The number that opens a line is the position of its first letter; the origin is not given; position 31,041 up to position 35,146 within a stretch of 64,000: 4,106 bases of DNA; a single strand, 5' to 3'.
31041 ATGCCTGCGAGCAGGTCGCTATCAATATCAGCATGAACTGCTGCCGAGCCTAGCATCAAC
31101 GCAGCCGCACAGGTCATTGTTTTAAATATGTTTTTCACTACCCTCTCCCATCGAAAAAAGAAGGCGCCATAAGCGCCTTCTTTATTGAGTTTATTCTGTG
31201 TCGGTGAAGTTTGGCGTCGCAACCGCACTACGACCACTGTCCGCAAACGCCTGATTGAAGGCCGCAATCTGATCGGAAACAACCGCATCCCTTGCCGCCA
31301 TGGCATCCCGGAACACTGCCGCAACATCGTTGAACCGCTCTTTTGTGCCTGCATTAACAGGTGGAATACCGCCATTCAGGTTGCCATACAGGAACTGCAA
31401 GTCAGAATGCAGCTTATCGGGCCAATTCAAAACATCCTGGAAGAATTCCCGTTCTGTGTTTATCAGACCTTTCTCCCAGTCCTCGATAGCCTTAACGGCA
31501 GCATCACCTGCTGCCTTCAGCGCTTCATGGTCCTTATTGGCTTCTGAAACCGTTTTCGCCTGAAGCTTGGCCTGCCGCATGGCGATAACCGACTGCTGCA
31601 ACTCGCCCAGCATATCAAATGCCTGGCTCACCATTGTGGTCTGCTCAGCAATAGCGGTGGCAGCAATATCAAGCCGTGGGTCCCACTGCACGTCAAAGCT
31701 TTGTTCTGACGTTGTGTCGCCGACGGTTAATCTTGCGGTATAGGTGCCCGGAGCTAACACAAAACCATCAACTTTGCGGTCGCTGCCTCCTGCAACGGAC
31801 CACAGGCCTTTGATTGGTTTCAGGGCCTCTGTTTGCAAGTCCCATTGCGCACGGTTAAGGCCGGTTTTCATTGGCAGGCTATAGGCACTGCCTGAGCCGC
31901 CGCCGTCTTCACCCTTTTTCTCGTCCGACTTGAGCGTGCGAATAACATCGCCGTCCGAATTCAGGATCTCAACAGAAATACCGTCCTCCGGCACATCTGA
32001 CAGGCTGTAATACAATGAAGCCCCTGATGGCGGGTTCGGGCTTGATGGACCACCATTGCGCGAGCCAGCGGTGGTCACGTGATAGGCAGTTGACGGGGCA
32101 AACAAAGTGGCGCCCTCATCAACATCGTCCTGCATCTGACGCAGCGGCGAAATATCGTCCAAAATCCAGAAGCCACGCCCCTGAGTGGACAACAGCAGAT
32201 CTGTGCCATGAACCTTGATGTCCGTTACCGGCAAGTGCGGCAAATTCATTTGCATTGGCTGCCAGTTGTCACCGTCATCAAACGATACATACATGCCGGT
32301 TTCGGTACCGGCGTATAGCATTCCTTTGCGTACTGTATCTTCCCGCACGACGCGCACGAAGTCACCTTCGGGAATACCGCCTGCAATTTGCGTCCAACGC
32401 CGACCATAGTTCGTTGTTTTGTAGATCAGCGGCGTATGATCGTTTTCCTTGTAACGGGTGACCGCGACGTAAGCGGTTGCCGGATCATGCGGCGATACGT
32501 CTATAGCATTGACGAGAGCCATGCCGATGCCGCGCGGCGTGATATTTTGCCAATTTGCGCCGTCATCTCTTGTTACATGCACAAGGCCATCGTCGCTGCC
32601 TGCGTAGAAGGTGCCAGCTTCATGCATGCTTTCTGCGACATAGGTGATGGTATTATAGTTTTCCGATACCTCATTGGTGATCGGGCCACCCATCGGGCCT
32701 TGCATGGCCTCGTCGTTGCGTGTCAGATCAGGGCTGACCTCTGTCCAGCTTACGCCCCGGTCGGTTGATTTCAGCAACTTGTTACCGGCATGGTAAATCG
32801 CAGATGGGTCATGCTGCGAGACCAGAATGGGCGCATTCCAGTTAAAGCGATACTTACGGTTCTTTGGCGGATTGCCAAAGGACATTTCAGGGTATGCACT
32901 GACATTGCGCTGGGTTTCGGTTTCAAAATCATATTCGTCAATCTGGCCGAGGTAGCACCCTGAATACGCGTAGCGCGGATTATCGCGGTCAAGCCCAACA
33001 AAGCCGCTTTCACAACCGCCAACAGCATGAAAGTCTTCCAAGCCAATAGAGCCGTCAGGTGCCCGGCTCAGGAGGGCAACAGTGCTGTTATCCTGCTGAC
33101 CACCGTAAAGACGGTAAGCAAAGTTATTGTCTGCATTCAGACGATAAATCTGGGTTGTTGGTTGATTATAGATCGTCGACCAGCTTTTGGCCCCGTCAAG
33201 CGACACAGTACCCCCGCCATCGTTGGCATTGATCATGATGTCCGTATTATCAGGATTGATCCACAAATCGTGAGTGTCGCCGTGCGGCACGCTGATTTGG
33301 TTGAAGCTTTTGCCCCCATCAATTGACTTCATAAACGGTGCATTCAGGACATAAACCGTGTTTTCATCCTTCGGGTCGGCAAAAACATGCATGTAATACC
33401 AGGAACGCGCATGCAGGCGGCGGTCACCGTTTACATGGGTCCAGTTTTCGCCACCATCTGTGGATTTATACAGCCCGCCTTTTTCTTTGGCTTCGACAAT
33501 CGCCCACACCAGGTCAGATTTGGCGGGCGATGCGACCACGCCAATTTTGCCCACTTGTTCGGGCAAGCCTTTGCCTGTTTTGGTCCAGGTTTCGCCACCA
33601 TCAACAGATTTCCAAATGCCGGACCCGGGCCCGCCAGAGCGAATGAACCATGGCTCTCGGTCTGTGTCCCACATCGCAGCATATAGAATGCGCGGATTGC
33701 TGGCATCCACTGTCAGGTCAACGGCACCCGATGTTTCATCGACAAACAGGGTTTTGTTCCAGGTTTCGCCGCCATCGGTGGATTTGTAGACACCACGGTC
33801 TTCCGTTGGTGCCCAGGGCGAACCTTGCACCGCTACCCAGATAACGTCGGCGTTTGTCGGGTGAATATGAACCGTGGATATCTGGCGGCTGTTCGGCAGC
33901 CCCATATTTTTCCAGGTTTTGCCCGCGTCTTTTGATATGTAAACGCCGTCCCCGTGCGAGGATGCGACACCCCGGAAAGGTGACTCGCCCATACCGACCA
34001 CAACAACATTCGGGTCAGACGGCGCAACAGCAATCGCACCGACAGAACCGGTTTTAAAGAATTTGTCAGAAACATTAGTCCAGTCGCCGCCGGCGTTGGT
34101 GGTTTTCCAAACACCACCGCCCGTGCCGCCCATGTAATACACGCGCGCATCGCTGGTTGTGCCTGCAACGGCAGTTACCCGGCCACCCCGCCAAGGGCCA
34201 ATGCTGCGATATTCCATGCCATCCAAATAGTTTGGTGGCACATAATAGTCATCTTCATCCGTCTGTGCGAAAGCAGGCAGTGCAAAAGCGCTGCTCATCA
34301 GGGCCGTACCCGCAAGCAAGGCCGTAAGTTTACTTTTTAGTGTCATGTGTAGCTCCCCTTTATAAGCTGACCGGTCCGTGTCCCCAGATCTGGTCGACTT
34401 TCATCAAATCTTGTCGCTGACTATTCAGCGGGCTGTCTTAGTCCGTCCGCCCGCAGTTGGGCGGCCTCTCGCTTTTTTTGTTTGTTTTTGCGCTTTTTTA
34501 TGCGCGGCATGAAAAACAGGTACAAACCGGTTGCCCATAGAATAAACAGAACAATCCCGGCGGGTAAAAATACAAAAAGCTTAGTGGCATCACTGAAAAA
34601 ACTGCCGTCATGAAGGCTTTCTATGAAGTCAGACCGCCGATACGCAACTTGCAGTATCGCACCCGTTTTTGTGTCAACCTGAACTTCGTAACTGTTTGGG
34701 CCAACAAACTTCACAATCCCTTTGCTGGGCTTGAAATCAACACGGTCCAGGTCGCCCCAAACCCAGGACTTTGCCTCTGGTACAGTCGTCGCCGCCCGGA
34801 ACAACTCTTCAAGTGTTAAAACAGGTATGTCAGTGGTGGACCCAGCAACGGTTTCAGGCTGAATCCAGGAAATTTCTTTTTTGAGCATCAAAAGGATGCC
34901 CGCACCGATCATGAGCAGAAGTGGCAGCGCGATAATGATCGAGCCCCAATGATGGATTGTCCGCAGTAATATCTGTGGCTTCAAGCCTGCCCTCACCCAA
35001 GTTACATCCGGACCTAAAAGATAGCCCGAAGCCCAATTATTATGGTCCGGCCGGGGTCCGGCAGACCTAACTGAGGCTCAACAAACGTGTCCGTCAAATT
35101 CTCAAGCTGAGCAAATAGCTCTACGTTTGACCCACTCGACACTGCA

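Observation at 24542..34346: Three tandem, deeply diverged ~1050-1090 aa VPS10/BNR propeller proteins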

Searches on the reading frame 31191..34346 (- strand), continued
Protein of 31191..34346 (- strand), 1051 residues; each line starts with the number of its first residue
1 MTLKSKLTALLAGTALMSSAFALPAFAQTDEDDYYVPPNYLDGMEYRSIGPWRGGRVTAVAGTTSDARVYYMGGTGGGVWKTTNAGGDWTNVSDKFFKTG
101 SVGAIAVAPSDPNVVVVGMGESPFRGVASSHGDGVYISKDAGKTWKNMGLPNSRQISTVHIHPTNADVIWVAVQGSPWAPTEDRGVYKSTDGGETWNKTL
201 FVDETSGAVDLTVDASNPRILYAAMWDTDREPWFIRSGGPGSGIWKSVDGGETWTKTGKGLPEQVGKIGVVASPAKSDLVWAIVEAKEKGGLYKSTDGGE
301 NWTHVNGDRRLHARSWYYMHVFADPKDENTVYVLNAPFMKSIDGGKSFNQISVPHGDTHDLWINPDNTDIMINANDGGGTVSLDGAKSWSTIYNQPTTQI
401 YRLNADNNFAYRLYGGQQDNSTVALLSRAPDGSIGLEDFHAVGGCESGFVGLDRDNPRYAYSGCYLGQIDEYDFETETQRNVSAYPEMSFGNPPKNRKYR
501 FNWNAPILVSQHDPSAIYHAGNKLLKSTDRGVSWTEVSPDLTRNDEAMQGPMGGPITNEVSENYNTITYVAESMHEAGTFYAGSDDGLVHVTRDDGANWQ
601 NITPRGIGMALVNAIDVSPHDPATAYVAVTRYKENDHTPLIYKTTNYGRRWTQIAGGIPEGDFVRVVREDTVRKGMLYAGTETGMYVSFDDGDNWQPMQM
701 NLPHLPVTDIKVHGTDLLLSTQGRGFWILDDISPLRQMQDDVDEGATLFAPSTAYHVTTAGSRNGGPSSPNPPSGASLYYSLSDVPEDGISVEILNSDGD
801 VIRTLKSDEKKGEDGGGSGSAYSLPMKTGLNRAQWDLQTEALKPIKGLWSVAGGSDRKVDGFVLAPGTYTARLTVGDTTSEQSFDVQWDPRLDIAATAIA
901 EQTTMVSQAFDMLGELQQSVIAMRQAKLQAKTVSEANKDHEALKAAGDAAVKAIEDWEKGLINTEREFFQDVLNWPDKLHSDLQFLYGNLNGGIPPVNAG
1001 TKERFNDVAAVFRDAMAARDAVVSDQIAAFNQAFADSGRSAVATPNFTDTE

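Call 56: find_related_loci(query=A1, collection=genome_contigs, flank=8000)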
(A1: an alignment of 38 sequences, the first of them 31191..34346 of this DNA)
Query A1 (1051 aa) in genome_contigs; peptide patterns used: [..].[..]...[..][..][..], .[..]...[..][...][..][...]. (x = any residue, [..] = any of these).
600 stretches matched a pattern (row limit reached: there are more); 599 encode a relative of the query (tblastn E <= 1e-3); the best 80 are kept; 80 distinct loci.
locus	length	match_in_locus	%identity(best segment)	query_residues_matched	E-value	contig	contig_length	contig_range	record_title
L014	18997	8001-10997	58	41-1038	0e+0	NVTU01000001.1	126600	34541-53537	MAG: Kordiimonadales bacterium isolate NORP107 Contig_source1383C_399, whole genome shotgun sequence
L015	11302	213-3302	52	20-1049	0e+0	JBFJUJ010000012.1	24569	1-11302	MAG: Woeseia sp. isolate Mix_sand19.2022.05.D.51 k141_2732329_length_24569_cov_14.7644, whole genome shotgun sequence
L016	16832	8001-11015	50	36-1038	0e+0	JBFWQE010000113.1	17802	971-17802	MAG: Vicinamibacterales bacterium isolate CA_2019_TPBF_176 NODE_14411_length_17802_cov_4.508458_TPBF, whole genome shotg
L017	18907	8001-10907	51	44-1010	0e+0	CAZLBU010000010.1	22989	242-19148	MAG TPA_asm: uncultured Bifidobacteriaceae bacterium isolate binchicken_co179_228 genome assembly, contig: NODE_4875_len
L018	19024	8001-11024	49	36-1045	0e+0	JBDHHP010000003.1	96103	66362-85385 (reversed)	MAG: Gemmatimonadota bacterium isolate M8-62_Bin_211 M8-62_Bin_211_scaffold_460, whole genome shotgun sequence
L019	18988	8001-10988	48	8-1008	0e+0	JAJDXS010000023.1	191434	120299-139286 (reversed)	MAG: Gemmatimonadetes bacterium isolate jk18x27bins.47 k141_389505, whole genome shotgun sequence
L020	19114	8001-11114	49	5-1045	0e+0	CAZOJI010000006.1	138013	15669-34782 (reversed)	MAG TPA_asm: uncultured Gemmatimonadaceae bacterium isolate SRP141376_co2_135 genome assembly, contig: NODE_270_length_1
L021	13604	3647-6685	47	34-1042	0e+0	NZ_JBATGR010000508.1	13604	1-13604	MAG: Eudoraea sp. isolate MFD10295_ilm_asm_bin14 k127_202632, whole genome shotgun sequence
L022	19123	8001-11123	46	5-1034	0e+0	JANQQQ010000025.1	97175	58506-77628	MAG: Croceivirga sp. isolate IP29b_bin.31 k99_1871966, whole genome shotgun sequence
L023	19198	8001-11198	47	6-1042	0e+0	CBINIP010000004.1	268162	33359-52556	MAG TPA_asm: uncultured Pontibacter sp. isolate SRR16817047_binner12_Refined_5 genome assembly, contig: ERZ27392949.13,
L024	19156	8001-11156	45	5-1042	0e+0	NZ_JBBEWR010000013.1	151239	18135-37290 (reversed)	Ascidiimonas aurantiaca strain N5DA8-2C Scaffold11_1, whole genome shotgun sequence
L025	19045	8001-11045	47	36-1044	0e+0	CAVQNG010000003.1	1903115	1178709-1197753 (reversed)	MAG: uncultured Acidobacteriota bacterium isolate MFD03804.bin.1.44 genome assembly, contig: contig_17616, whole genome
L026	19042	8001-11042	47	36-1044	0e+0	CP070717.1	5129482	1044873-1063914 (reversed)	MAG: Acidobacteriota bacterium isolate bin48 chromosome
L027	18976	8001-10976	47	41-1034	0e+0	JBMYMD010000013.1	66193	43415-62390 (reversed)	MAG: Flavobacteriaceae bacterium isolate ME_XS_2108_bin27 ME_XS_2108_bin27_12, whole genome shotgun sequence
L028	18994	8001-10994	47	41-1034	0e+0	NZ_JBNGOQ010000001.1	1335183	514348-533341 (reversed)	Spongiimicrobium sp. 2-473A-2-J NODE_1_length_1335183_cov_237.584541, whole genome shotgun sequence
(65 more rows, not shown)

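Call 102: search_protein_families(library=pfam, alignment_id=A3, max_evalue=0.00001)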
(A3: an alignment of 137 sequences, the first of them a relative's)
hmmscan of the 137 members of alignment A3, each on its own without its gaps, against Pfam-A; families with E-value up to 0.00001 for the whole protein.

A. member 1, L040:11124-14306:+ (1061 aa): 3 families
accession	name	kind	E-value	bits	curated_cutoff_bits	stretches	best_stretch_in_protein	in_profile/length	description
PF00069.31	Pkinase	-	5.9e-47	160.7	31.7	1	23-270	1-253/263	Protein kinase domain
PF07714.23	PK_Tyr_Ser-Thr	-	3.4e-30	105.6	23.1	1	24-268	2-248/258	Protein tyrosine and serine/threonine kinase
PF13414.12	TPR_11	-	3.2e-07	30.4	26.8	0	609-628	8-27/42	TPR repeat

B. families by the number of members that match (of 137 scanned): 152 families (the first 25 are shown)
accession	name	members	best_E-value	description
PF13561.12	adh_short_C2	4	2.1e-61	Enoyl-(Acyl carrier protein) reductase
PF00106.31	adh_short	4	1.7e-53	short chain dehydrogenase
PF08659.16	KR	4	5e-15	KR domain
PF07676.18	PD40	3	5.1e-35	WD40-like Beta Propeller Repeat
PF00805.28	Pentapeptide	3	9.9e-32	Pentapeptide repeats (8 copies)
PF13599.13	Pentapeptide_4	3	1.1e-30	Pentapeptide repeat region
PF13576.12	Pentapeptide_3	3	2.5e-15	Pentapeptide repeats (9 copies)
PF07719.23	TPR_2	3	1.9e-11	Tetratricopeptide repeat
PF23894.2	LD_SV2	3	1.5e-10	SV2A/B/C luminal domain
PF03976.20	PPK2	2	1.7e-69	Polyphosphate kinase 2 (PPK2)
PF00326.27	Peptidase_S9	2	2.8e-61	Prolyl oligopeptidase family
PF13517.12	FG-GAP_3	2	8.7e-55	FG-GAP-like repeat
PF03653.18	UPF0093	2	2.4e-45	Uncharacterised protein family (UPF0093)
PF06439.18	3keto-disac_hyd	2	1.2e-37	3-keto-disaccharide hydrolase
PF00436.31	SSB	2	3.9e-31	Single-strand binding protein family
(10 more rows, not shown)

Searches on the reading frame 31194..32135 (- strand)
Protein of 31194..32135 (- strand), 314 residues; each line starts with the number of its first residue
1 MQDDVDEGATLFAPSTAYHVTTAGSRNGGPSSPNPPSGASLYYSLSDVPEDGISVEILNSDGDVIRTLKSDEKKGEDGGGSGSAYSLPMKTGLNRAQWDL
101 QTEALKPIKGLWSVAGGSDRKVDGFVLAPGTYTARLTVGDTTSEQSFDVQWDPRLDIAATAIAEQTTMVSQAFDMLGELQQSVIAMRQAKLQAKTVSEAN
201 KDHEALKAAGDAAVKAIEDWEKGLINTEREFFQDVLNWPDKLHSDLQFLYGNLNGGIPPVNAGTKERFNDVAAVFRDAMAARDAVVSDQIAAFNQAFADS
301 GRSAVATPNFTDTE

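Call 83: predict_structure(alignment_id=A2)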
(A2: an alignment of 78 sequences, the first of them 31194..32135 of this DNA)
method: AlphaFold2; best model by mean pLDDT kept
length: 314 residues; sequences in the alignment: 78
mean_pLDDT: 88.1   pTM: 0.87
mean pLDDT of the five models: 88.1, 87.6, 87.1, 86.7, 86.2
residues with pLDDT >= 90: 233; 70-90: 39; 50-70: 26; < 50: 16
segments of 3 or more residues with pLDDT < 50: 27-30, 77-84
pLDDT, mean of each block of 10 residues (from residue 1): 73 95 55 74 95 96 95 52 70 94 91 69 93 97 97 95 97 96 95 94 95 97 92 88 95 95 98 98 96 93 76 53
secondary structure, 60 per line:
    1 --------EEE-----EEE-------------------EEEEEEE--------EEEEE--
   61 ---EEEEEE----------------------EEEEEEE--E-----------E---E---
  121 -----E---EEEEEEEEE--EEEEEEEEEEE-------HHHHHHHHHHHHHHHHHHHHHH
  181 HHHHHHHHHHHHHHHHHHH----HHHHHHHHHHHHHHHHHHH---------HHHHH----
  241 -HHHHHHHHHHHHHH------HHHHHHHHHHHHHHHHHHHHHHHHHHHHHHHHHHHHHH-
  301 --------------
elements in order: E9-11 E17-19 E39-45 E54-58 E64-69 E92-98 E130-138 E141-151 H159-199 H204-222 H232-236 H242-255 H262-299

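Call 85: fold_search(model_id=the predicted structure, library=pdb)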
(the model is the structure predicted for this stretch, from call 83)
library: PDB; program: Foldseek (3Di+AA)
matches with E <= 10: 1428; with E <= 0.001: 1
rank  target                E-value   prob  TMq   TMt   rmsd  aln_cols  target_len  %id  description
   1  7myz_C                4.2e-04  0.63  0.16  0.18  20.7       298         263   11  Structure of the full length 5-TM receptor CD47 bound to Fab B6H12 (released 2021-09-08)
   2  6u7i_B                2.4e-03  1.00  0.18  0.10  10.6       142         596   12  Faecalibacterium prausnitzii Beta-glucuronidase (released 2019-10-30)
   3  6ec6_A                2.4e-03  0.98  0.16  0.09  11.0       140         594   11  Ruminococcus gnavus Beta-glucuronidase (released 2019-02-13)
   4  6u7i_C                2.5e-03  1.00  0.17  0.10  10.7       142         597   13  Faecalibacterium prausnitzii Beta-glucuronidase (released 2019-10-30)
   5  4jkw                  2.5e-03  0.99  0.21  0.44   6.4       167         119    9  Structure of the extracellular domain of butyrophilin BTN3A1 in complex with Isopentenyl pyrophosphate (IPP) (released 2013-07-24)
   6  5z19_A                2.5e-03  0.97  0.15  0.09  11.4       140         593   11  The crystal structure of Ruminococcus gnavus beta-glucuronidase in complex with uronic isofagomine (released 2018-12-12)
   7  5z18_E                2.8e-03  0.94  0.15  0.09  11.5       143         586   11  The crystal structure of Ruminococcus gnavus beta-glucuronidase (released 2018-12-12)
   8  5z18_A                3.0e-03  0.94  0.15  0.09  11.5       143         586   10  The crystal structure of Ruminococcus gnavus beta-glucuronidase (released 2018-12-12)
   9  6jz1_A                3.2e-03  0.93  0.15  0.09  11.5       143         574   11  Apo structure of b-glucuronidase from Ruminococcus gnavus at 1.7 Angstrom resolution (released 2020-06-03)
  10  6jz3_B                3.2e-03  0.93  0.15  0.09  11.5       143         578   11  b-glucuronidase from Ruminococcus gnavus in complex with uronic deoxynojirimycin (released 2020-05-13)
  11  5tzu_C                3.4e-03  0.97  0.15  0.37  11.2       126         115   12  Crystal structure of human CD47 ECD bound to Fab of B6H12.2 (released 2017-03-15)
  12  6jz8_A                3.4e-03  0.93  0.15  0.09  11.5       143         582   11  b-glucuronidase from Ruminococcus gnavus in complex with D-glucaro 1,5-lactone (released 2020-06-10)
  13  5z18_D                3.4e-03  0.93  0.15  0.09  11.5       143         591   11  The crystal structure of Ruminococcus gnavus beta-glucuronidase (released 2018-12-12)
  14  6jz4_A                3.6e-03  0.93  0.15  0.09  11.5       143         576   11  b-glucuronidase from Ruminococcus gnavus in complex with D-glucaro-d-lactam (released 2020-06-03)
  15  7ptp_A                3.8e-03  1.00  0.22  0.10   7.3       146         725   15  In-situ structure of pentameric S-layer protein (released 2021-12-15)
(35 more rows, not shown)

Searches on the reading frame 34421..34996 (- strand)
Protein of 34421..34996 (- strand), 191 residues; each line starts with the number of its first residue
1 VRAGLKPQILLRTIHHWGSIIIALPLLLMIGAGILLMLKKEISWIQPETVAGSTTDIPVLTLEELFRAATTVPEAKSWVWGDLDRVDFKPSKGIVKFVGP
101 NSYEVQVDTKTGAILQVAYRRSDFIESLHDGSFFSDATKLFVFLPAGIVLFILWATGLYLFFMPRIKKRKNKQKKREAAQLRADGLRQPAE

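Call 10: search_protein_families(library=pfam, proteins=[window:34421-34996:-], max_evalue=0.001)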
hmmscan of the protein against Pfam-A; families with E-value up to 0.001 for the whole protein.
window:34421-34996:- (191 aa): 1 family
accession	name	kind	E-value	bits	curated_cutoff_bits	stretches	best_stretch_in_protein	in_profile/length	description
PF03929.21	PepSY_TM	-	1.7e-12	48.3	28.8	1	13-175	2-174/295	PepSY-associated TM region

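Call 68: search_protein_families(library=ncbifam, proteins=[window:34421-34996:-], max_evalue=0.00001)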
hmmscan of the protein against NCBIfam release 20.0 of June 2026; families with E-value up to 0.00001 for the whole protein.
window:34421-34996:- (191 aa): 0 families
